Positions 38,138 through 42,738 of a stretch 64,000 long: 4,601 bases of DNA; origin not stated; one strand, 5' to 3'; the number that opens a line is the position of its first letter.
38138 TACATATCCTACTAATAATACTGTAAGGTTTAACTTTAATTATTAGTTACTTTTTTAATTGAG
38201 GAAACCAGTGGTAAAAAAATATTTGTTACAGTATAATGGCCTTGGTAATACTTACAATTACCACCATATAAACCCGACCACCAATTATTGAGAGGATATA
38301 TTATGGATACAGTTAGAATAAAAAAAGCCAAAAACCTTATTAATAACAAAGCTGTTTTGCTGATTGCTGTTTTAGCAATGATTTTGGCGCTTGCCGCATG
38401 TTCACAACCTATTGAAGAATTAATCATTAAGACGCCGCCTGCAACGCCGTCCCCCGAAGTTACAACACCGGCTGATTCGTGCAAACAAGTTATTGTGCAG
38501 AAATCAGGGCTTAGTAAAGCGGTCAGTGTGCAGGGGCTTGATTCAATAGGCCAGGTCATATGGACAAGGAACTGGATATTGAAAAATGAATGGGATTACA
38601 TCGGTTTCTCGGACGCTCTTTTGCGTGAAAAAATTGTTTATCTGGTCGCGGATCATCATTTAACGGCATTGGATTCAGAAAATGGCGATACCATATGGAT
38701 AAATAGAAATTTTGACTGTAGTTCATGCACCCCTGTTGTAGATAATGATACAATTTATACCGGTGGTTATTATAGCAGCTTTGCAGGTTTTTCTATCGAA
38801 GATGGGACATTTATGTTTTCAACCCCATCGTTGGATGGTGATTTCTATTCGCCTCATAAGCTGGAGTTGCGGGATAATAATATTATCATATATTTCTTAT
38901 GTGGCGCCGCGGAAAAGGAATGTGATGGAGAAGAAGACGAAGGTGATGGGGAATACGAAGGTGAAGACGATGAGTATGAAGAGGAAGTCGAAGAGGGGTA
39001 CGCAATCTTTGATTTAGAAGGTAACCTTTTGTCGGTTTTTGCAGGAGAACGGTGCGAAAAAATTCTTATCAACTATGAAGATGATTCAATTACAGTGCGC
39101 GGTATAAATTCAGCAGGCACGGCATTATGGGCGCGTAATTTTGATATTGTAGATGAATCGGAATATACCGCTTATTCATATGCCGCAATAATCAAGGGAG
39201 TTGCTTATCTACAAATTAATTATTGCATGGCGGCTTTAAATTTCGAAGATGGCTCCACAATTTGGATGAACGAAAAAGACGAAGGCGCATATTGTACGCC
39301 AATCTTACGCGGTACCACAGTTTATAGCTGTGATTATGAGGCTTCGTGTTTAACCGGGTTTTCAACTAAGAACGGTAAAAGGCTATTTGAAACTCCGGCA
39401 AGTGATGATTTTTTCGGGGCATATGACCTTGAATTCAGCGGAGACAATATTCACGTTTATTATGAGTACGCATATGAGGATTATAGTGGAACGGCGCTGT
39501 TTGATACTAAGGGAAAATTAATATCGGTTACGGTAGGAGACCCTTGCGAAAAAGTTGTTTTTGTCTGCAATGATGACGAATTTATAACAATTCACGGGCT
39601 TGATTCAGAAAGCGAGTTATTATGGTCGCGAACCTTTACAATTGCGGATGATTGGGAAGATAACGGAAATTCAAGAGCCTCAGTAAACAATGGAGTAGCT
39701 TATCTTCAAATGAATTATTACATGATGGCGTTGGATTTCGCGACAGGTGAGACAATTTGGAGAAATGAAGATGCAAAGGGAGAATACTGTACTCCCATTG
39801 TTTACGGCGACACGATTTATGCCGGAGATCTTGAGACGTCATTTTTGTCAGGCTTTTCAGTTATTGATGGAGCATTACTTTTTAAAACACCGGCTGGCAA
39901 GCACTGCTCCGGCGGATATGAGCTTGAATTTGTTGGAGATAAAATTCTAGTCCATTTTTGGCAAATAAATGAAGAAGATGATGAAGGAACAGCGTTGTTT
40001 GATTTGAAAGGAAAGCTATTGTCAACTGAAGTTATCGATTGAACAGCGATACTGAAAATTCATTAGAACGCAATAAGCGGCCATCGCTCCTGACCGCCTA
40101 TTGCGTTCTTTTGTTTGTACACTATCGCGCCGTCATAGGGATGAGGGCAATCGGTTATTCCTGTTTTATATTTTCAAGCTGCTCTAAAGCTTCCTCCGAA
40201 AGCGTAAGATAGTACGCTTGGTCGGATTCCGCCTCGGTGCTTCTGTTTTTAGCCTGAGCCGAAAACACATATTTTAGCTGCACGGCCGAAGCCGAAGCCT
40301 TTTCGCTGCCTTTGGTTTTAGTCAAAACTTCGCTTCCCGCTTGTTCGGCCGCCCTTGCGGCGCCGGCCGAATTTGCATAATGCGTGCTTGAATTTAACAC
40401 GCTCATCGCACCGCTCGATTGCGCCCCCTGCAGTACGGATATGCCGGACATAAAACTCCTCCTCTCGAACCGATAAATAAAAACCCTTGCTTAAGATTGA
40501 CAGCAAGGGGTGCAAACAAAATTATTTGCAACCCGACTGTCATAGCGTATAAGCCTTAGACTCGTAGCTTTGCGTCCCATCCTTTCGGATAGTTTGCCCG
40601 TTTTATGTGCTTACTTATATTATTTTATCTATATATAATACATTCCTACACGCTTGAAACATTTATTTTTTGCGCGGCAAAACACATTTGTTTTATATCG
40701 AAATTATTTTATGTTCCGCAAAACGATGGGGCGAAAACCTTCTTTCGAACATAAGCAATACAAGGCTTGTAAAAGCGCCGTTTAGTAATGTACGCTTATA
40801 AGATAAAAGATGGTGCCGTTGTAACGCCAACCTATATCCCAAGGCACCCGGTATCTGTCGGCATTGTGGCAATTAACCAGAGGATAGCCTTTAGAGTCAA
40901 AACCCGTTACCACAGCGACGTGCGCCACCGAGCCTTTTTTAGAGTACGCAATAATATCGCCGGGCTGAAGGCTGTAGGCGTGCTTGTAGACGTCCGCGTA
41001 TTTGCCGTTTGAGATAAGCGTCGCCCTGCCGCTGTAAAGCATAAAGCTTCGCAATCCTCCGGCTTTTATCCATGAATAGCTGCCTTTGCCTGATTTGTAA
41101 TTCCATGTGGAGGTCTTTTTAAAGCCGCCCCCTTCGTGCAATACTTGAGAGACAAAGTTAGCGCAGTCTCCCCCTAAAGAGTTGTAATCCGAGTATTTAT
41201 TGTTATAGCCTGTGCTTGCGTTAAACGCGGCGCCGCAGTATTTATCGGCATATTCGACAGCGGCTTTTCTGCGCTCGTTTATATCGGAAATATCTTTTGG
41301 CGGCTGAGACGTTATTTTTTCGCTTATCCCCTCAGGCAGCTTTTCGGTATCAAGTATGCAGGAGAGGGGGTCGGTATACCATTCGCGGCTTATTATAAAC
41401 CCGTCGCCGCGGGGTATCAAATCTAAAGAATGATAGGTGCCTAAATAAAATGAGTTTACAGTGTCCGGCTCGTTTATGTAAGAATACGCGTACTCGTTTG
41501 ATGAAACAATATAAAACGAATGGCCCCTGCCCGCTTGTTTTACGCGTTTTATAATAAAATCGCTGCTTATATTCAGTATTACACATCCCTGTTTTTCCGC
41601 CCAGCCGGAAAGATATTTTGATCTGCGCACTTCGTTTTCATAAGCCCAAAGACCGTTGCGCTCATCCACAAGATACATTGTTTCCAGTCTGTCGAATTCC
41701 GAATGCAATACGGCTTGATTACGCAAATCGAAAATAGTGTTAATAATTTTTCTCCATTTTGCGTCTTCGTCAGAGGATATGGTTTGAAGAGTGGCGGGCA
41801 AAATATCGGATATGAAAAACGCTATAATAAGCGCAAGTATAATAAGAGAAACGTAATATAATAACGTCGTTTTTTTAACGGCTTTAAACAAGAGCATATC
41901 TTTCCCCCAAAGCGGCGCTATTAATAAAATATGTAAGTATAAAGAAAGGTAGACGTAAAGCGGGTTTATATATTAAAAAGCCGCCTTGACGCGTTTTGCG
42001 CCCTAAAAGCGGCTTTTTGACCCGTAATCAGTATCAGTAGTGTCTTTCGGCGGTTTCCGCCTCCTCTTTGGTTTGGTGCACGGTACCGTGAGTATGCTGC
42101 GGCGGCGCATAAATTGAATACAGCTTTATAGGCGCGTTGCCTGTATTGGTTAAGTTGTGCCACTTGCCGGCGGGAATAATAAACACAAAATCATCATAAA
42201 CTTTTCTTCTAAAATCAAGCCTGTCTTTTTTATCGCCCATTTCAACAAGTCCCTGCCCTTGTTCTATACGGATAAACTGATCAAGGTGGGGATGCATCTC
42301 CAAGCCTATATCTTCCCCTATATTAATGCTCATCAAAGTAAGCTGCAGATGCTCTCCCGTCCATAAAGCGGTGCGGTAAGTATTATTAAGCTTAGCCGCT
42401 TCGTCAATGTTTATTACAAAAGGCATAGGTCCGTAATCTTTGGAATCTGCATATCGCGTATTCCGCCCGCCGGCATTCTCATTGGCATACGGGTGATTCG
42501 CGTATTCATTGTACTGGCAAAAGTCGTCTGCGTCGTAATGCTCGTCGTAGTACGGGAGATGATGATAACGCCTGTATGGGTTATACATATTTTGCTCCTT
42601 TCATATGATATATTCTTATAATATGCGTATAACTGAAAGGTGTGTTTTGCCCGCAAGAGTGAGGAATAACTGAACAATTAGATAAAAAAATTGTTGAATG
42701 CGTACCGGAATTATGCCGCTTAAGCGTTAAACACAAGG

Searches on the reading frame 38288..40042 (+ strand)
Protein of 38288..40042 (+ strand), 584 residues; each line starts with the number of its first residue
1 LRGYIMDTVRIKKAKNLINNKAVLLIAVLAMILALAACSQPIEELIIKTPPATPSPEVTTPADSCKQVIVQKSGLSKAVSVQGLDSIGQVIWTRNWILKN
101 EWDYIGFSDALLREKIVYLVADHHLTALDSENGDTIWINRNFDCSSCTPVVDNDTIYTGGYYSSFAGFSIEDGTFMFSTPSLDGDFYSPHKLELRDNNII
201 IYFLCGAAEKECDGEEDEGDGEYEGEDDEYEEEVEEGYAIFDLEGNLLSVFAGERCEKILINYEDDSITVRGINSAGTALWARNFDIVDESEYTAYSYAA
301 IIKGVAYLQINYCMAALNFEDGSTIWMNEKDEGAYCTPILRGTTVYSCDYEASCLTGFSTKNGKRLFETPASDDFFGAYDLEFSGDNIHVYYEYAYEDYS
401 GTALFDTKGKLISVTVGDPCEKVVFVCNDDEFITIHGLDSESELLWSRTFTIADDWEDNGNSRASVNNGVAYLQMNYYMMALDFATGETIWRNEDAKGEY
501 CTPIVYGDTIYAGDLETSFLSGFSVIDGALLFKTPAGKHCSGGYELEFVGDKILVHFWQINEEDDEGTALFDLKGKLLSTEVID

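Call 64: search_protein_families(library=pfam, proteins=[window:38288-40042:+], max_evalue=0.00001)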
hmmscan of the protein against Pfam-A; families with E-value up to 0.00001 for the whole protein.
window:38288-40042:+ (584 aa): 2 families
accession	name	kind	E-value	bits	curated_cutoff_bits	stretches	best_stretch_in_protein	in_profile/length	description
PF13360.13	PQQ_2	-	9.7e-14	52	27.6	0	423-551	35-160/233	Outer membrane protein assembly factor BamB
PF13570.13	Beta-prop_ACSF4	-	5.2e-08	33.1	133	0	121-207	69-156/329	Beta-alanine-activating enzyme, beta-propeller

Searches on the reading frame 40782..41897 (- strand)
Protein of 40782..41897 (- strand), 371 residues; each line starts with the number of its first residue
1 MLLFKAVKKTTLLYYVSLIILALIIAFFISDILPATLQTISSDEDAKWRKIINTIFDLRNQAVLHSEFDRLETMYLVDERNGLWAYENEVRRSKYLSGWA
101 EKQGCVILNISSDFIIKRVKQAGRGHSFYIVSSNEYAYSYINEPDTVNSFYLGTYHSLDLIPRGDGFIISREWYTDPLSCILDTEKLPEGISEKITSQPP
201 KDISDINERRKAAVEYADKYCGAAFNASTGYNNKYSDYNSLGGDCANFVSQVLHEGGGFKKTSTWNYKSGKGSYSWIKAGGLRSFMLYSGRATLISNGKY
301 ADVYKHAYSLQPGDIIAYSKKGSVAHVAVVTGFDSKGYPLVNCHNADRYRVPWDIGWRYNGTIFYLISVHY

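Call 64: search_protein_families(library=pfam, proteins=[window:40782-41897:-], max_evalue=0.00001)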
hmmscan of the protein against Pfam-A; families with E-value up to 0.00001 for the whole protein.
window:40782-41897:- (371 aa): 1 family
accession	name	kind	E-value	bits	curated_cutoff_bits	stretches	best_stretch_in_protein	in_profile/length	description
PF12671.13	Amidase_6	-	4.1e-49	167.3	23.2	1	209-366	3-162/163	Putative amidase domain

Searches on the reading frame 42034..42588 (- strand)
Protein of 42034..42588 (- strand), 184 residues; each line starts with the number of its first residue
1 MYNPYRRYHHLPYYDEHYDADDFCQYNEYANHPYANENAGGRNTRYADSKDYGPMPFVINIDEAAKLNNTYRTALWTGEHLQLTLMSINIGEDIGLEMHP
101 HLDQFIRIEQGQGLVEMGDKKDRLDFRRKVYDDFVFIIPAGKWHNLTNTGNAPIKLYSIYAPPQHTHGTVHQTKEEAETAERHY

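Call 64: search_protein_families(library=pfam, proteins=[window:42034-42588:-], max_evalue=0.00001)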
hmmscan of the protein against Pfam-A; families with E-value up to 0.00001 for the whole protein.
window:42034-42588:- (184 aa): 1 family
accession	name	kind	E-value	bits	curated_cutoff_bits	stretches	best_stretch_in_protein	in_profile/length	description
PF07883.17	Cupin_2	-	1.3e-10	41.3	27.2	1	85-160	2-70/70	Cupin domain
